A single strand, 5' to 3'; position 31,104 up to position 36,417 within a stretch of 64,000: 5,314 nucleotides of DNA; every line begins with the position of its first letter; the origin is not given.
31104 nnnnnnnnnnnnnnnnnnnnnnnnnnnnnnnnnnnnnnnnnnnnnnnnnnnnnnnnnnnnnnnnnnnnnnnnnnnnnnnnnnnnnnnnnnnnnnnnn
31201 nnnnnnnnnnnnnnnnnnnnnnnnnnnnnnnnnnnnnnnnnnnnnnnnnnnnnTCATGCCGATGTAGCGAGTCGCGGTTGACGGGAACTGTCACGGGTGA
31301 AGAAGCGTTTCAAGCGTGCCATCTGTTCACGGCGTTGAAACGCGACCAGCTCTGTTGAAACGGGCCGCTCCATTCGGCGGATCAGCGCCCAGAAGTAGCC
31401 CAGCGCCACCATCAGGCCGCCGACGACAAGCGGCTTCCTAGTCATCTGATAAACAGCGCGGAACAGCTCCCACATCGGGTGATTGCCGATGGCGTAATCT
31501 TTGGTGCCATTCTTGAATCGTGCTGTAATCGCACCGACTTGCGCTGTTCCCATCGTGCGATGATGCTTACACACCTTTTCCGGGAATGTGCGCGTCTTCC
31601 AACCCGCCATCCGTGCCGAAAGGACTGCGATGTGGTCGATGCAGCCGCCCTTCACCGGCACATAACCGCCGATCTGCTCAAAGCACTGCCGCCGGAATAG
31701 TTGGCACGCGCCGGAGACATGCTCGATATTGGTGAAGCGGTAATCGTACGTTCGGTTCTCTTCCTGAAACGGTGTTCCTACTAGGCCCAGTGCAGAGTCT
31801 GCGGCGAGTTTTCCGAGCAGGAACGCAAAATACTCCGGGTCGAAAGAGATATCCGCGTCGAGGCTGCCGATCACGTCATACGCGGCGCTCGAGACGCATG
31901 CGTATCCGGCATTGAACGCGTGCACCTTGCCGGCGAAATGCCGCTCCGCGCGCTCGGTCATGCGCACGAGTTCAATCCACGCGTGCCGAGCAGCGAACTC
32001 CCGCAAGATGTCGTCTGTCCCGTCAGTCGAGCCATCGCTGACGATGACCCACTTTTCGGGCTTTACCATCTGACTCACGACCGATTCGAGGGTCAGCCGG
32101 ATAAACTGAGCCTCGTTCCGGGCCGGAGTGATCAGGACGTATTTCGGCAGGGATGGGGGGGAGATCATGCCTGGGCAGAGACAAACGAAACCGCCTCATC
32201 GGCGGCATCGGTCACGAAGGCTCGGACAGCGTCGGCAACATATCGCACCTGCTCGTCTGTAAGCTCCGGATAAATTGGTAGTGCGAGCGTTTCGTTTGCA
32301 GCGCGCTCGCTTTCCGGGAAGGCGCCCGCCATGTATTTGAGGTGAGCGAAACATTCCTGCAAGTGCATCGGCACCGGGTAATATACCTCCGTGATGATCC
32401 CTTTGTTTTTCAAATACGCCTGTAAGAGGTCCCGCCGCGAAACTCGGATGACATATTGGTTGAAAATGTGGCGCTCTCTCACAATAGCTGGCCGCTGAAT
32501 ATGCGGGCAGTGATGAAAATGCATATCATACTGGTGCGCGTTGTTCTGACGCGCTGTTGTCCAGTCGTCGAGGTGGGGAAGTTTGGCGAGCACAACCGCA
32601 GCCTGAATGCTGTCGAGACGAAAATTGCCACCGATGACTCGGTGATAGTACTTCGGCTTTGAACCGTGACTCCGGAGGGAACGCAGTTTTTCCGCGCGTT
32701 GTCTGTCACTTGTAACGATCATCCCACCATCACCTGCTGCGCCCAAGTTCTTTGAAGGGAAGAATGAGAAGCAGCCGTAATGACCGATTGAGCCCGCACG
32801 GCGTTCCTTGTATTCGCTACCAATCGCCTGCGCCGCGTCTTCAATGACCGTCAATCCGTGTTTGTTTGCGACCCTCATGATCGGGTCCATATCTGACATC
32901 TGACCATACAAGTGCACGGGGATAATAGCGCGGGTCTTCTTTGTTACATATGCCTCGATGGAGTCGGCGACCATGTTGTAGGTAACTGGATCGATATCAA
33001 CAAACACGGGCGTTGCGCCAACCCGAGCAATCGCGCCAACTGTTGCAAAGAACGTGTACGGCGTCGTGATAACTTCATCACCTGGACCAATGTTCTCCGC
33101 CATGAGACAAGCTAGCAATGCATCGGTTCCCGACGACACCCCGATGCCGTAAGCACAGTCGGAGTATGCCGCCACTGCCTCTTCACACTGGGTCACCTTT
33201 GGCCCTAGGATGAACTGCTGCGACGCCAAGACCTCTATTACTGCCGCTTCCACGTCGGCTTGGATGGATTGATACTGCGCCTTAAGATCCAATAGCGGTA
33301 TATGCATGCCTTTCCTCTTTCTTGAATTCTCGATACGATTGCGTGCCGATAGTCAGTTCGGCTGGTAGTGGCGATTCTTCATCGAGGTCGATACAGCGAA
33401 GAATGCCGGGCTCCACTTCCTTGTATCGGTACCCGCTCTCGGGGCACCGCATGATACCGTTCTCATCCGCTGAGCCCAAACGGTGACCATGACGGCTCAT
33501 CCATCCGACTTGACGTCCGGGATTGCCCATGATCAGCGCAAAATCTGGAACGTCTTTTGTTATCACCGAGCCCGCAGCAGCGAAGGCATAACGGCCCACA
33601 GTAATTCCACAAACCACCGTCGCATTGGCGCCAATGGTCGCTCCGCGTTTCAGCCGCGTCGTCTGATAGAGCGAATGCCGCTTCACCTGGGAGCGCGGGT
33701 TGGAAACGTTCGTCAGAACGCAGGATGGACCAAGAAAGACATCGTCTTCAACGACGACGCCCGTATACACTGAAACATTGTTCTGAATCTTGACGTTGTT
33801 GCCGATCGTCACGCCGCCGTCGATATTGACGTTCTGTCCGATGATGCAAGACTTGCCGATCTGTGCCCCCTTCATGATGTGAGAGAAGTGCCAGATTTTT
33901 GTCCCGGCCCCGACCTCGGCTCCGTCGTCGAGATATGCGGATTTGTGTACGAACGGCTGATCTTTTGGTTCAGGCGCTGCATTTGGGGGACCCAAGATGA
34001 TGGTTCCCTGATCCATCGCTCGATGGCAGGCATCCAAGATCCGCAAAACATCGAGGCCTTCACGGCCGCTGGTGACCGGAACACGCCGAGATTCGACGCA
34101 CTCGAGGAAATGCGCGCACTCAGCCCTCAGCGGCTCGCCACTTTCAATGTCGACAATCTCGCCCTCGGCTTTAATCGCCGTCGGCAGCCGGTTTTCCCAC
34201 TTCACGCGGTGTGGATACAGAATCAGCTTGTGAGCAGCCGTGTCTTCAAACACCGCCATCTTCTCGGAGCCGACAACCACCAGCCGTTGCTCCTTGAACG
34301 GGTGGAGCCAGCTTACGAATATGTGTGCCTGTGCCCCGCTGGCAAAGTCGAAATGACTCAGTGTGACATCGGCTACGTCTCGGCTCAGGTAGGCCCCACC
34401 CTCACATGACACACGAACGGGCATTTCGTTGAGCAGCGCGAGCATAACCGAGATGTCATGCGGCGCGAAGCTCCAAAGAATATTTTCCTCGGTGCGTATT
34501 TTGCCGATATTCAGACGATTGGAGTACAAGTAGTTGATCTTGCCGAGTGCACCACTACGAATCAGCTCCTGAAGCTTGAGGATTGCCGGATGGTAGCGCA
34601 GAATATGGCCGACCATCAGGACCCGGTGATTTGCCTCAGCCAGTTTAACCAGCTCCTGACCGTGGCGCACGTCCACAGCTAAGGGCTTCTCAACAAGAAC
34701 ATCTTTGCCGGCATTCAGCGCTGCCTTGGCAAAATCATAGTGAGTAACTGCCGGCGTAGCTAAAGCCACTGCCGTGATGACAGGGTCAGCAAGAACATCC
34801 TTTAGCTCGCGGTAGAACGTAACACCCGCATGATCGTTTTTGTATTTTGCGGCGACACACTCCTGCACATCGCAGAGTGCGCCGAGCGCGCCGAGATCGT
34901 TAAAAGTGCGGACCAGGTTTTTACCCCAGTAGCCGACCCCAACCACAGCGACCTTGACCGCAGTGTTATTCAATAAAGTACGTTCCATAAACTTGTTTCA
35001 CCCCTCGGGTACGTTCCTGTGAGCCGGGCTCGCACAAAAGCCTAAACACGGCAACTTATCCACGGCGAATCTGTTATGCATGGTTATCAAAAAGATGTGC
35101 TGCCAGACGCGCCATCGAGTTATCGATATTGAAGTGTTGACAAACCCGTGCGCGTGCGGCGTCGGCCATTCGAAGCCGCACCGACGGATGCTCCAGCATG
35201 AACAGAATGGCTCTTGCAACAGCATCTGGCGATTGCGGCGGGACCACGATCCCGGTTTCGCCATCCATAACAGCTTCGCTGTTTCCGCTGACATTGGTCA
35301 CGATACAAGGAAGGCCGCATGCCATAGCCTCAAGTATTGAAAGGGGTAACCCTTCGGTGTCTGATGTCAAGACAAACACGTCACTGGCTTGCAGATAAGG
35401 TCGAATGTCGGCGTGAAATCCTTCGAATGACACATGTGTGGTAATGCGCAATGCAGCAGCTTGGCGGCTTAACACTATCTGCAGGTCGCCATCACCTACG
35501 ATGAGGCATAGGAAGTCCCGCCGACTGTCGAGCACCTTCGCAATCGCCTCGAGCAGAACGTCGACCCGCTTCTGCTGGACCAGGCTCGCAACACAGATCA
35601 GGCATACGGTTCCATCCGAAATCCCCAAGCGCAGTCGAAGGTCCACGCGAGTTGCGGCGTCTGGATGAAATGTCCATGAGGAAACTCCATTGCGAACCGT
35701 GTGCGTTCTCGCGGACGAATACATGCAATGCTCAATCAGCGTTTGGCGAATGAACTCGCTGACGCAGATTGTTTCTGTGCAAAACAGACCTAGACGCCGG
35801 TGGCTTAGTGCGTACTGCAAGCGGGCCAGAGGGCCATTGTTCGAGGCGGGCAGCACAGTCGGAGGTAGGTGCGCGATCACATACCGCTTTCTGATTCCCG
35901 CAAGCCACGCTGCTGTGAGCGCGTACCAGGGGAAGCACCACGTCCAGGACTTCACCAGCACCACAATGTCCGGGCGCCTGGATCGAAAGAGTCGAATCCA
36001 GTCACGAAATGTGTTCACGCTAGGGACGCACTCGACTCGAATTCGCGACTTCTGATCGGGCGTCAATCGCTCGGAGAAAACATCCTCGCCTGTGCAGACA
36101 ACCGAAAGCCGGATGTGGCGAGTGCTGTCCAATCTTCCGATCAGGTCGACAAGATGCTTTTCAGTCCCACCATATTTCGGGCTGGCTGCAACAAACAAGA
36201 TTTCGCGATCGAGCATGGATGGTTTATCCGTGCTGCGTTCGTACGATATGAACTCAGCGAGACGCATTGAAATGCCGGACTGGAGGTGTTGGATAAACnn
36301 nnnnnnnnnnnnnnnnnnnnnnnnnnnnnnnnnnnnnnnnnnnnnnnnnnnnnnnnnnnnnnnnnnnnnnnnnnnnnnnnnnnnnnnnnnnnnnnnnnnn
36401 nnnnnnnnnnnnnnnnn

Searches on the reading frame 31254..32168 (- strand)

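Call 15: search_protein_families(library=pfam, proteins=[window:31254-32168:-], max_evalue=0.001)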
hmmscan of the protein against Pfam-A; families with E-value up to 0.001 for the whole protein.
window:31254-32168:- (304 aa): 3 families
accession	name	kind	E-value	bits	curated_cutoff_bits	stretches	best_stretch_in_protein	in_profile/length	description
PF00535.33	Glycos_transf_2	-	9e-19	68.5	23.3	1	12-148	2-130/168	Glycosyl transferase family 2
PF13641.12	Glyco_tranf_2_3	-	9.9e-12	45.8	27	1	8-204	1-213/230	Glycosyltransferase like family 2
PF13506.12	Glyco_transf_21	-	2.9e-07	30.5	21.7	0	139-199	90-151/174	Glycosyl transferase family 21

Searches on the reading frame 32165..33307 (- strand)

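Call 15: search_protein_families(library=pfam, proteins=[window:32165-33307:-], max_evalue=0.001)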
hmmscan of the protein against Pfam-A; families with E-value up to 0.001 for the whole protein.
window:32165-33307:- (380 aa): 3 families
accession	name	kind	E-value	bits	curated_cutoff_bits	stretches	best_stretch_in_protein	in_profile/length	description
PF01041.23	DegT_DnrJ_EryC1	-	1.9e-121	406.1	19.8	1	15-362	3-360/360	DegT/DnrJ/EryC1/StrS aminotransferase family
PF01053.26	Cys_Met_Meta_PP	-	6.2e-05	22.1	27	1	36-159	52-175/381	Cys/Met metabolism PLP-dependent enzyme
PF00266.25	Aminotran_5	-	0.00015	21.3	21.5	1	57-199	67-214/371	Aminotransferase class-V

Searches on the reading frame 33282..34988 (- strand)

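Call 15: search_protein_families(library=pfam, proteins=[window:33282-34988:-], max_evalue=0.001)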
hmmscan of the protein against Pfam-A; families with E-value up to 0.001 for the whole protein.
window:33282-34988:- (568 aa): 7 families
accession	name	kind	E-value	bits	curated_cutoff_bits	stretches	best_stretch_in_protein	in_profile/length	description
PF01408.29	GFO_IDH_MocA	-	2.1e-23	83.7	24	1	11-128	1-120/120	Oxidoreductase family, NAD-binding Rossmann fold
PF00132.30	Hexapep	-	1.2e-19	69.5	27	2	392-427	1-36/36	Bacterial transferase hexapeptide (six repeats)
PF22725.1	GFO_IDH_MocA_C3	-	2e-14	54.1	27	1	137-244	2-122/124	GFO/IDH/MocA C-terminal domain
PF14602.12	Hexapep_2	-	1.3e-08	34.9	27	1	377-408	4-33/34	Hexapeptide repeat of succinyl-transferase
PF25084.1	LbH_EIF2B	-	2.1e-08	34.5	54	1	347-426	12-94/105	EIF2B subunit epsilon LbH domain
PF02894.22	GFO_IDH_MocA_C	-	2.4e-05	24.7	22.9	1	170-329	42-214/218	Oxidoreductase family, C-terminal alpha/beta domain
PF25087.1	GMPPB_C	-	0.00018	21.6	39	1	385-453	3-70/110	GMPPB C-terminal domain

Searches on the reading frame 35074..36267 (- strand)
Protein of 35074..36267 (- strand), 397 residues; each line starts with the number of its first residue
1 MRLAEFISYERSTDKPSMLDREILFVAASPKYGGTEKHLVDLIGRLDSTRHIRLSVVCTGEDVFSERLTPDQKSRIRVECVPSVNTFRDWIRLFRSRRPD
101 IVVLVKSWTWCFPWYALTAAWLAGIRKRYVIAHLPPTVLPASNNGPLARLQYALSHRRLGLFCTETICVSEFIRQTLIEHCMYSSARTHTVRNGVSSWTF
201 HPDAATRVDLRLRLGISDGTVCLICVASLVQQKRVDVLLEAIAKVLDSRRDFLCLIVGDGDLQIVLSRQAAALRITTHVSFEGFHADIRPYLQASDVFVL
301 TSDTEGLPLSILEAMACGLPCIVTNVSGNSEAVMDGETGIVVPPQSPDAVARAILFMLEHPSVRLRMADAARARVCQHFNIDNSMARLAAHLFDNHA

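Call 15: search_protein_families(library=pfam, proteins=[window:35074-36267:-], max_evalue=0.001)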
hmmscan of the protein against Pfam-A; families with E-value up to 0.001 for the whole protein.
window:35074-36267:- (397 aa): 6 families
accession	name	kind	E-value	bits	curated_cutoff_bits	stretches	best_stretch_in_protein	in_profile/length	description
PF00534.26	Glycos_transf_1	-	1.5e-40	138.9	26.4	1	214-373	9-171/172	Glycosyl transferases group 1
PF13692.12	Glyco_trans_1_4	-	2.3e-38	132.1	27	1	223-359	4-141/142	Glycosyl transferases group 1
PF13439.12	Glyco_transf_4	-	3.4e-13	50.4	28.5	1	32-195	1-166/170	Glycosyltransferase Family 4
PF20706.3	GT4-conflict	-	5.5e-10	39.2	26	1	220-384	197-381/385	Family 4 Glycosyltransferase in conflict systems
PF13524.12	Glyco_trans_1_2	-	5e-09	36.7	25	1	287-388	39-142/144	Glycosyl transferase-like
PF13579.12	Glyco_trans_4_4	-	8.8e-09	36.3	29.7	1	33-194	1-158/158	Glycosyl transferase 4-like domain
